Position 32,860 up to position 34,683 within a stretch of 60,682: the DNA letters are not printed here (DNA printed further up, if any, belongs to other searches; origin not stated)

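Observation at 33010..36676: LysR / radical SAM / MazG-Nudix fusion cassette: candidate nucleotide-modifying or nucleotide-depleting cargo system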

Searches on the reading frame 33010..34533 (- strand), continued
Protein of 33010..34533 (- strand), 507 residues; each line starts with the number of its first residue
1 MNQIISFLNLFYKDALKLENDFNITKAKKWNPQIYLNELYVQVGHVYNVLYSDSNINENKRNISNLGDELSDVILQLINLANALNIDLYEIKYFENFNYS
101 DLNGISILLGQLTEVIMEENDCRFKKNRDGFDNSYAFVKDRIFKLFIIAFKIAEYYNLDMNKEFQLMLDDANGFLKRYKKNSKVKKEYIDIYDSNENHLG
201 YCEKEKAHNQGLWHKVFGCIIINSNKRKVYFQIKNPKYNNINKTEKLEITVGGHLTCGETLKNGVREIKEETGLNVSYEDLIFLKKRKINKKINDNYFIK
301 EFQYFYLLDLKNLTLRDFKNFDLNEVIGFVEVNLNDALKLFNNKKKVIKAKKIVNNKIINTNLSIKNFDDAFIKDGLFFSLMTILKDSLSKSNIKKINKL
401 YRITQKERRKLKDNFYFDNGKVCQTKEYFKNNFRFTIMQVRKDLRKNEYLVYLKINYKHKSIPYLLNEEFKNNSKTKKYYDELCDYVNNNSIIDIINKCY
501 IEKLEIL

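Call 32: search_protein_families(library=pfam, proteins=[L054:3170-4438:-, L054:4557-5264:+, L054:5293-6000:+, L054:6054-7025:+, L054:10573-11337:+, L054:11330-12022:+, L054:12026-13222:+, L054:13234-13671:+, L054:16178-17554:+, L054:17806-19227:+], max_evalue=0.001)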
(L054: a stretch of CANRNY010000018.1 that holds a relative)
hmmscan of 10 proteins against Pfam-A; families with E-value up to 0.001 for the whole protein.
L054:3170-4438:- (422 aa): 4 families
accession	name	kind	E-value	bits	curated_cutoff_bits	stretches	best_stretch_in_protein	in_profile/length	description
PF00817.25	IMS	-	1e-30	107.1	23.2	1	14-165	1-148/148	impB/mucB/samB family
PF11799.13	IMS_C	-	6e-19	68.9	20.7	1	260-369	2-109/109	impB/mucB/samB family C-terminal domain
PF11798.14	IMS_HHH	-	3.1e-10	40.1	24.4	1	180-212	1-32/32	IMS family HHH motif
PF21999.2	IMS_HHH_1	-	3.4e-06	27.8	27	1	198-245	5-53/53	DNA polymerase-iota, thumb domain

L054:4557-5264:+ (235 aa): 1 family
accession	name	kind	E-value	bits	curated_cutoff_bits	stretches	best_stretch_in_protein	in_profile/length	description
PF08713.17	DNA_alkylation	-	8.7e-18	65.2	21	1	17-215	4-213/213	DNA alkylation repair enzyme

L054:5293-6000:+ (235 aa): 1 family
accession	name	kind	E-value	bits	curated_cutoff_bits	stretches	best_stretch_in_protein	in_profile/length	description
PF00160.26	Pro_isomerase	-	2e-40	139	21.7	1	68-226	2-156/159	Cyclophilin type peptidyl-prolyl cis-trans isomerase/CLD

L054:6054-7025:+ (323 aa): 1 family
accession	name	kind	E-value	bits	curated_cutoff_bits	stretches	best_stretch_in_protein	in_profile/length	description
PF00085.26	Thioredoxin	-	3.2e-06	27.5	23.5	1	221-321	4-102/103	Thioredoxin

L054:10573-11337:+ (254 aa): 4 families
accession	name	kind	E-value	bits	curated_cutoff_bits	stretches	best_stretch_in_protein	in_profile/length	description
PF00005.33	ABC_tran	-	6.3e-25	88.8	25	1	17-167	1-134/137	ABC transporter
PF13304.12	AAA_21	-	5.7e-11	43.5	27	1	142-206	238-304/304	AAA domain, putative AbiEii toxin, Type IV TA system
PF02463.25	SMC_N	-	2.4e-09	37.4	40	1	28-207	25-204/220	RecF/RecN/SMC N terminal domain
PF13401.12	AAA_22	-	0.00031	21.5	27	0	31-208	9-130/130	AAA domain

L054:11330-12022:+ (230 aa): 1 family
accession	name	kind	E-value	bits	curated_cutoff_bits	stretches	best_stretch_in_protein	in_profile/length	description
PF01458.23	SUFBD_core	-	2.3e-18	66.9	27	1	72-207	93-231/232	SUF system FeS cluster assembly, SufBD core domain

L054:12026-13222:+ (398 aa): 5 families
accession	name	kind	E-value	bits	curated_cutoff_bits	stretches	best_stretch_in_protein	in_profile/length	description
PF00266.25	Aminotran_5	-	6.4e-137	456.9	21.5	1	14-383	1-371/371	Aminotransferase class-V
PF00155.27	Aminotran_1_2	-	1.7e-12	47.6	19.7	1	21-191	17-187/361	Aminotransferase class I and II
PF01041.23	DegT_DnrJ_EryC1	-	1e-09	38.5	19.8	1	60-195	25-151/360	DegT/DnrJ/EryC1/StrS aminotransferase family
PF01053.26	Cys_Met_Meta_PP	-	1.1e-08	34.5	27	1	77-215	71-198/381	Cys/Met metabolism PLP-dependent enzyme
PF01212.27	Beta_elim_lyase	-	1.7e-07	31.3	27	1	96-308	65-232/288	Beta-eliminating lyase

L054:13234-13671:+ (145 aa): 1 family
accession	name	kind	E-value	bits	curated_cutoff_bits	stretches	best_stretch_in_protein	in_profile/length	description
PF01592.21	NifU_N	-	6.8e-17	62.2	22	1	8-91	3-88/127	NifU-like N terminal domain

L054:16178-17554:+ (458 aa): 0 families

L054:17806-19227:+ (473 aa): 3 families
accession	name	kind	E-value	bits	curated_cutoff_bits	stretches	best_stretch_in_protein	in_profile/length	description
PF00587.30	tRNA-synt_2b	-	1.7e-24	87.3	29.3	1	99-268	5-175/179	tRNA synthetase class II core domain (G, H, P, S and T)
PF09180.16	ProRS-C_1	-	5.8e-22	78.1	31.5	1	406-473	1-71/71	Prolyl-tRNA synthetase, C-terminal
PF03129.25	HGTP_anticodon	-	3.4e-21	75.6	21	1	288-379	1-93/94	Anticodon binding domain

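Call 33: search_protein_families(library=pfam, proteins=[L047:2497-3666:+, L047:3670-4617:+, L047:5655-7196:+, L047:7278-7901:+, L047:10916-12520:-, L047:12522-14579:-, L047:14762-15316:+, L047:15358-16434:+, L047:16582-17889:+, L047:18297-18845:+], max_evalue=0.001)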
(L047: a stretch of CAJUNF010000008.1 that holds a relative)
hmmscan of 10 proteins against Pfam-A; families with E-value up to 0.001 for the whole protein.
L047:2497-3666:+ (389 aa): 3 families
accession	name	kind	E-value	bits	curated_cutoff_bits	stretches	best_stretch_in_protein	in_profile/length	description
PF00535.33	Glycos_transf_2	-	1.4e-37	129.6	23.3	1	46-166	1-122/168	Glycosyl transferase family 2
PF10111.15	Glyco_tranf_2_2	-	6.2e-16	59.1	27.3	1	46-150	1-109/276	Glycosyltransferase like family 2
PF13641.12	Glyco_tranf_2_3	-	8.8e-09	36.1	27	1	45-163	3-127/230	Glycosyltransferase like family 2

L047:3670-4617:+ (315 aa): 2 families
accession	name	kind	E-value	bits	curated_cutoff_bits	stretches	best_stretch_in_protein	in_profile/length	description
PF01636.29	APH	-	5.4e-12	46.4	23.2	1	25-235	1-199/239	Phosphotransferase enzyme family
PF03881.20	Fructosamin_kin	-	1.1e-09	38.4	22.4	1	7-282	3-265/288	Fructosamine kinase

L047:5655-7196:+ (513 aa): 0 families

L047:7278-7901:+ (207 aa): 0 families

L047:10916-12520:- (534 aa): 2 families
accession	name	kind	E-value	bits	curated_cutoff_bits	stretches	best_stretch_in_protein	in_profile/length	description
PF11887.13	Mce4_CUP1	-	0.00037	20.6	32.6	0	244-324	61-141/222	Cholesterol uptake porter CUP1 of Mce4, putative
PF06320.18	GCN5L1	-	0.00076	20.1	23.9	0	239-321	35-113/114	GCN5-like protein 1 (GCN5L1)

L047:12522-14579:- (685 aa): 2 families
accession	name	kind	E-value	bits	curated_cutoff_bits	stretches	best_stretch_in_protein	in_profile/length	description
PF03176.21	MMPL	-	1.1e-51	176.2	20.5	2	127-335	91-313/333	MMPL family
PF00873.25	ACR_tran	-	2.9e-13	48.9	28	2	164-318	855-1011/1021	AcrB/AcrD/AcrF family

L047:14762-15316:+ (184 aa): 2 families
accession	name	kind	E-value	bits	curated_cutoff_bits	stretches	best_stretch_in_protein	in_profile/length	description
PF14278.11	TetR_C_8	-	7e-09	36.1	26.1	1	86-181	6-102/103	Transcriptional regulator C-terminal region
PF00440.29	TetR_N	-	1.7e-07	31.4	24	1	19-56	8-45/47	Bacterial regulatory proteins, tetR family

L047:15358-16434:+ (358 aa): 2 families
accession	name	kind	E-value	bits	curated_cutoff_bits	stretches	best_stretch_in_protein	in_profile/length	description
PF01522.26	Polysacc_deac_1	-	7.1e-27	94.3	23.1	1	164-288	4-122/124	Polysaccharide deacetylase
PF16403.11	Bact_surface_Ig-like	-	5.7e-16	58.8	27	1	48-111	8-70/71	Bacterial surface protein, Ig-like domain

L047:16582-17889:+ (435 aa): 2 families
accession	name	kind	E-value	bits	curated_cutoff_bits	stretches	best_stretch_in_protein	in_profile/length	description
PF11922.13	DUF3440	-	5.1e-28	98.5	25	1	247-351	1-102/182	Domain of unknown function (DUF3440)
PF01507.26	PAPS_reduct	-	5.6e-13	49.7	22.5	2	195-245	130-165/175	Phosphoadenosine phosphosulfate reductase domain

L047:18297-18845:+ (182 aa): 1 family
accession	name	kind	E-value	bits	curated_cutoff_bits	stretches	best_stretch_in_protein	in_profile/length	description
PF02195.25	ParB_N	-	1.2e-08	35.4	26.3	1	12-97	3-87/95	ParB N-terminal domain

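Call 36: predict_structure(alignment_id=A1)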
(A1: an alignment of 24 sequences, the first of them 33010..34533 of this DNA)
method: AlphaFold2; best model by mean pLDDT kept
length: 507 residues; sequences in the alignment: 24
mean_pLDDT: 89.4   pTM: 0.65
mean pLDDT of the five models: 89.4, 89.2, 88.8, 88.5, 88.0
residues with pLDDT >= 90: 320; 70-90: 168; 50-70: 18; < 50: 1
segments of 3 or more residues with pLDDT < 50: none
pLDDT, mean of each block of 10 residues (from residue 1): 95 94 84 94 92 81 87 97 96 85 90 93 89 94 96 94 96 86 75 95 92 96 94 86 90 91 92 89 88 87 94 91 91 97 96 89 95 91 82 75 82 68 89 89 88 89 92 93 91 86 69
secondary structure, 60 per line:
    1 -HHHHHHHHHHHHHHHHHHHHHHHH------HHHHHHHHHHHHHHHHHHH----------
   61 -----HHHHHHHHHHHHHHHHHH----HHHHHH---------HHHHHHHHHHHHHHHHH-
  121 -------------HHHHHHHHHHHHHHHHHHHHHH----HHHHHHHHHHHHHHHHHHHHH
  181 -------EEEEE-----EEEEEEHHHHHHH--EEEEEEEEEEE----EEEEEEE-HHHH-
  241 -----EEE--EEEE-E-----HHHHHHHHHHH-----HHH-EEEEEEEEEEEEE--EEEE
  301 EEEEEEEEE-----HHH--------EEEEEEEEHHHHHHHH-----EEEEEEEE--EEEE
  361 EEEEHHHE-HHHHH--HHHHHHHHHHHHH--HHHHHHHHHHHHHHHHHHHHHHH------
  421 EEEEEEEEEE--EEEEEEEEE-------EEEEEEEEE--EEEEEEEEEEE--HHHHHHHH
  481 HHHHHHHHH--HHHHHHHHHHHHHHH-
elements in order: H2-25 H32-50 H66-83 H88-93 H103-119 H134-155 H160-180 E188-192 E198-203 H204-210 E213-223 E228-234 H236-239 E246-248 E251-254 H262-272 E282-294 E297-309 E326-333 H334-341 E347-354 E357-364 H370-374 H377-389 H392-414 E421-430 E433-441 E449-457 E460-470 H473-489 H492-506

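Call 40: search_protein_families(library=pfam, proteins=[L057:549-1538:+, L057:1535-2647:+, L057:2644-4083:+, L057:5198-6160:+, L057:6819-7886:+, L060:152-1072:+, L060:2763-3542:+, L052:4282-5382:+, L052:172-2490:+, L052:6166-7929:+], max_evalue=0.01)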
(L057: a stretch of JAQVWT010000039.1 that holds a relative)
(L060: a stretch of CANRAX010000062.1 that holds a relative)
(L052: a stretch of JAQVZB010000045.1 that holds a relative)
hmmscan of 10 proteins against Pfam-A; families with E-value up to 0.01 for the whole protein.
L057:549-1538:+ (329 aa): 4 families
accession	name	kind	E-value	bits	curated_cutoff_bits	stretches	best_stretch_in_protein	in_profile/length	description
PF00535.33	Glycos_transf_2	-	1.2e-35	123.3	23.3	1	9-162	1-161/168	Glycosyl transferase family 2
PF10111.15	Glyco_tranf_2_2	-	5.9e-14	52.6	27.3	1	9-113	1-108/276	Glycosyltransferase like family 2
PF13641.12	Glyco_tranf_2_3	-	2e-11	44.8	27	1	8-120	3-120/230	Glycosyltransferase like family 2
PF13704.12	Glyco_tranf_2_4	-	0.00057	20.8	27.5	1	18-99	4-84/98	Glycosyl transferase family 2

L057:1535-2647:+ (370 aa): 0 families

L057:2644-4083:+ (479 aa): 4 families
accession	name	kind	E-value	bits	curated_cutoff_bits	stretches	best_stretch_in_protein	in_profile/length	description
PF00535.33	Glycos_transf_2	-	5.2e-36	124.5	23.3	1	7-131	1-128/168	Glycosyl transferase family 2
PF10111.15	Glyco_tranf_2_2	-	2.2e-13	50.8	27.3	1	7-106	1-106/276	Glycosyltransferase like family 2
PF13641.12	Glyco_tranf_2_3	-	2.4e-11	44.6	27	1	6-155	3-157/230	Glycosyltransferase like family 2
PF13704.12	Glyco_tranf_2_4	-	0.0062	17.4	27.5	0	14-94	2-84/98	Glycosyl transferase family 2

L057:5198-6160:+ (320 aa): 3 families
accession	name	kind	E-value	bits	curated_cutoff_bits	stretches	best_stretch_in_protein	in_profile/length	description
PF00535.33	Glycos_transf_2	-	3.3e-39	134.9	23.3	1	4-151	1-156/168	Glycosyl transferase family 2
PF13641.12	Glyco_tranf_2_3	-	6e-14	53.1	27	1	3-119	3-124/230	Glycosyltransferase like family 2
PF10111.15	Glyco_tranf_2_2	-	4.1e-12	46.6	27.3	1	4-108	1-108/276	Glycosyltransferase like family 2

L057:6819-7886:+ (355 aa): 1 family
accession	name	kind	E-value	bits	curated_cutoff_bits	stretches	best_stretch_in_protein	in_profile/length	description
PF04230.19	PS_pyruv_trans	-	2.2e-27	97.1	25.3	1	13-300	1-279/280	Polysaccharide pyruvyl transferase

L060:152-1072:+ (306 aa): 3 families
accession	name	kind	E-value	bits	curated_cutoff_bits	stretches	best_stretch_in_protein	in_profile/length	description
PF00535.33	Glycos_transf_2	-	5.2e-26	92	23.3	1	25-138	1-117/168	Glycosyl transferase family 2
PF13641.12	Glyco_tranf_2_3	-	1e-10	42.5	27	1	24-123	3-109/230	Glycosyltransferase like family 2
PF10111.15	Glyco_tranf_2_2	-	1.2e-07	32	27.3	1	25-123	1-104/276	Glycosyltransferase like family 2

L060:2763-3542:+ (259 aa): 2 families
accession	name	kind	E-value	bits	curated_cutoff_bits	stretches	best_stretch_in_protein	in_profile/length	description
PF00483.29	NTP_transferase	-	1.2e-16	61.5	21.2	1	3-229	2-223/245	Nucleotidyl transferase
PF12804.13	NTP_transf_3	-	1.1e-05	26.2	27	1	3-59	1-52/160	MobA-like NTP transferase domain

L052:4282-5382:+ (366 aa): 9 families
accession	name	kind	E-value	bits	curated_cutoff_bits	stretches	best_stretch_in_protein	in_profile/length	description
PF13479.12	AAA_24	-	0.0001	22.6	27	1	155-217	3-53/195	AAA domain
PF20720.3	nSTAND3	-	0.00065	19.9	27.2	1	151-175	14-38/155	Novel STAND NTPase 3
PF05783.17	DLIC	-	0.00079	18.8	19.7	1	153-183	24-54/471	Dynein light intermediate chain (DLIC)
PF07475.17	Hpr_kinase_C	-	0.00097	19.1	33.3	1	143-179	7-43/171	HPr Serine kinase C-terminal domain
PF13555.12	AAA_29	-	0.0017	18.5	27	1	146-170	13-38/61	P-loop containing region of AAA domain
PF00005.33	ABC_tran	-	0.0035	18.4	25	1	157-185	14-42/137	ABC transporter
PF02492.25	cobW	-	0.0035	17.4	20.7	0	158-183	4-31/180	CobW/HypB/UreG, nucleotide-binding domain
PF05729.18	NACHT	-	0.0071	16.6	26.7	0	157-182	3-28/167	NACHT domain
PF12775.13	AAA_7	-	0.0085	16.1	25.8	0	132-179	12-58/181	P-loop containing dynein motor region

L052:172-2490:+ (772 aa): 5 families
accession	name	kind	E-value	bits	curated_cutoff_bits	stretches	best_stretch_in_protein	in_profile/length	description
PF11867.13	T1RH-like_C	-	2.5e-75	254.4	26.8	1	446-768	4-328/329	Type I restriction enzyme HindI endonuclease subunit-like, C-terminal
PF18766.7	SWI2_SNF2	-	1.3e-74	251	26.7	1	22-256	1-212/221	SWI2/SNF2 ATPase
PF22679.2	T1R_D3-like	-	1.5e-20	74.6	27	1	247-428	14-156/158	Type I restriction enzyme subunit R domain 3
PF04851.21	ResIII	-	6.6e-20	72.1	22.5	1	28-197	9-163/164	Type III restriction enzyme, res subunit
PF00270.35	DEAD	-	1.4e-06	28.6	26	1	40-196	14-160/167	DEAD/DEAH box helicase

L052:6166-7929:+ (587 aa): 2 families
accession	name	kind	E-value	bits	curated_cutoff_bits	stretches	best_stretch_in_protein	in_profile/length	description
PF01935.23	DUF87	-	6.5e-22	79.2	23.2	1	104-258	2-145/220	Helicase HerA, central domain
PF01580.24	FtsK_SpoIIIE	-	0.0016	18.3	24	0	113-150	28-64/221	FtsK/SpoIIIE family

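Call 41: fold_search(model_id=the predicted structure, library=pdb)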
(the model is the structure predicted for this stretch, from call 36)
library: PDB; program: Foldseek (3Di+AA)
matches with E <= 10: 759; with E <= 0.001: 93
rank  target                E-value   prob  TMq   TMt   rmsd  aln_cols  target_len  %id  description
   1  2i6k_A                7.1e-08  1.00  0.27  0.57   4.1       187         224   21  Crystal structure of human type I IPP isomerase complexed with a substrate analog (released 2007-06-05)
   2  2i6k_B                7.4e-08  1.00  0.27  0.58   4.1       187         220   21  Crystal structure of human type I IPP isomerase complexed with a substrate analog (released 2007-06-05)
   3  2ick                  1.6e-07  1.00  0.27  0.58   4.4       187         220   22  Human isopentenyl diphophate isomerase complexed with substrate analog (released 2007-03-20)
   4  2icj                  2.0e-07  1.00  0.27  0.60   3.7       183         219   21  The crystal structure of human isopentenyl diphophate isomerase (released 2007-03-20)
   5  2dho                  2.4e-07  1.00  0.27  0.59   3.4       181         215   22  Crystal structure of human IPP isomerase I in space group P212121 (released 2007-06-05)
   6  2fkb_C                9.9e-07  1.00  0.28  0.75   4.0       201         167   13  Crystal structure of a putative enzyme (possible Nudix hydrolase) from Escherichia Coli K12 (released 2006-02-21)
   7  2pny                  1.3e-06  1.00  0.28  0.57   3.7       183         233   18  Structure of Human Isopentenyl-diphosphate Delta-isomerase 2 (released 2007-05-29)
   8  2fkb_A                2.5e-06  1.00  0.24  0.72   2.6       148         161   16  Crystal structure of a putative enzyme (possible Nudix hydrolase) from Escherichia Coli K12 (released 2006-02-21)
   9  1hx3_B                7.8e-06  1.00  0.26  0.67   5.0       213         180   13  CRYSTAL STRUCTURE OF E.COLI ISOPENTENYL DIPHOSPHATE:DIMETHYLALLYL DIPHOSPHATE ISOMERASE (released 2001-07-11)
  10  3dup_A                1.1e-05  1.00  0.27  0.46   7.7       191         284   12  Crystal structure of mutt/nudix family hydrolase from rhodospirillum rubrum atcc 11170 (released 2008-09-02)
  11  2o5f_A                1.2e-05  1.00  0.21  0.62   5.9       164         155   18  Crystal Structure of DR0079 from Deinococcus radiodurans at 1.9 Angstrom Resolution (released 2007-12-18)
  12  2o5f_B                1.2e-05  1.00  0.22  0.63   5.0       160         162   18  Crystal Structure of DR0079 from Deinococcus radiodurans at 1.9 Angstrom Resolution (released 2007-12-18)
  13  1nfs_B                2.8e-05  1.00  0.30  0.77   3.5       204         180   13  STRUCTURE AND MECHANISM OF ACTION OF ISOPENTENYLPYROPHOSPHATE-DIMETHYLALLYLPYROPHOSPHATE ISOMERASE: COMPLEX WITH NIPP (released 2003-06-24)
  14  5lf8                  3.0e-05  1.00  0.27  0.49   4.7       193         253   15  Human Nucleoside diphosphate-linked moiety X motif 17 (NUDT17) (released 2017-08-16)
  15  1hx3_A                3.7e-05  1.00  0.30  0.78   3.6       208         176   12  CRYSTAL STRUCTURE OF E.COLI ISOPENTENYL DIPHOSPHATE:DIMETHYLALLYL DIPHOSPHATE ISOMERASE (released 2001-07-11)
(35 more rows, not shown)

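Call 42: fold_search(model_id=the predicted structure, library=viral)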
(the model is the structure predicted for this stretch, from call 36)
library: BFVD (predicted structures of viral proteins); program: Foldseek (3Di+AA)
matches with E <= 10: 1008; with E <= 0.001: 27
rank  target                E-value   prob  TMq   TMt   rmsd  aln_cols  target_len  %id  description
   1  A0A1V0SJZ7            6.5e-06  1.00  0.22  0.26  14.3       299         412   11  Nudix hydrolase [Klosneuvirus KNV1]
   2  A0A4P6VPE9            7.2e-06  1.00  0.21  0.37  19.9       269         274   14  NUDIX hydrolase [Mimivirus LCMiAC02]
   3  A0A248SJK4            9.3e-06  1.00  0.20  0.53   4.0       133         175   16  (no name in the UniProt tables at hand)
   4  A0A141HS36            9.8e-06  1.00  0.22  0.59   6.4       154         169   20  (no name in the UniProt tables at hand)
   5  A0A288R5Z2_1          1.1e-05  1.00  0.20  0.12  17.7       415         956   13  Coat protein [Pterostylis sanguinea virus A]
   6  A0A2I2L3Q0            2.5e-05  1.00  0.21  0.45   6.8       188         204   20  NUDIX hydrolase (MutT) [Orpheovirus IHUMI-LCC2]
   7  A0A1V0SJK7            7.8e-05  1.00  0.18  0.55   4.7       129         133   21  NUDIX hydrolase [Klosneuvirus KNV1]
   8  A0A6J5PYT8            9.6e-05  1.00  0.19  0.41  19.8       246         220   18  Nudix_Hydrolase domain containing protein [uncultured Caudovirales phage]
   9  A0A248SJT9            2.0e-04  1.00  0.23  0.61   6.8       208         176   14  (no name in the UniProt tables at hand)
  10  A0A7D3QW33            2.1e-04  1.00  0.20  0.31   3.7       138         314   17  ADP-ribose pyrophosphatase yjhB NUDIx family [Fadolivirus FV1/VV64]
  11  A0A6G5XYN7            2.2e-04  1.00  0.20  0.53   4.5       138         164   18  (no name in the UniProt tables at hand)
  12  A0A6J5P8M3            2.4e-04  1.00  0.21  0.50   4.4       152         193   15  COG1051 ADP-ribose pyrophosphatase [uncultured Caudovirales phage]
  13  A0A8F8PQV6            2.4e-04  1.00  0.23  0.58   5.3       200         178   16  Nudix protein [Clandestinovirus]
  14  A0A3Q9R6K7            2.8e-04  1.00  0.18  0.52   4.3       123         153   18  (no name in the UniProt tables at hand)
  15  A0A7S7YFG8            3.3e-04  1.00  0.20  0.31  10.5       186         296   16  Nudix hydrolase [Medusavirus stheno T3]
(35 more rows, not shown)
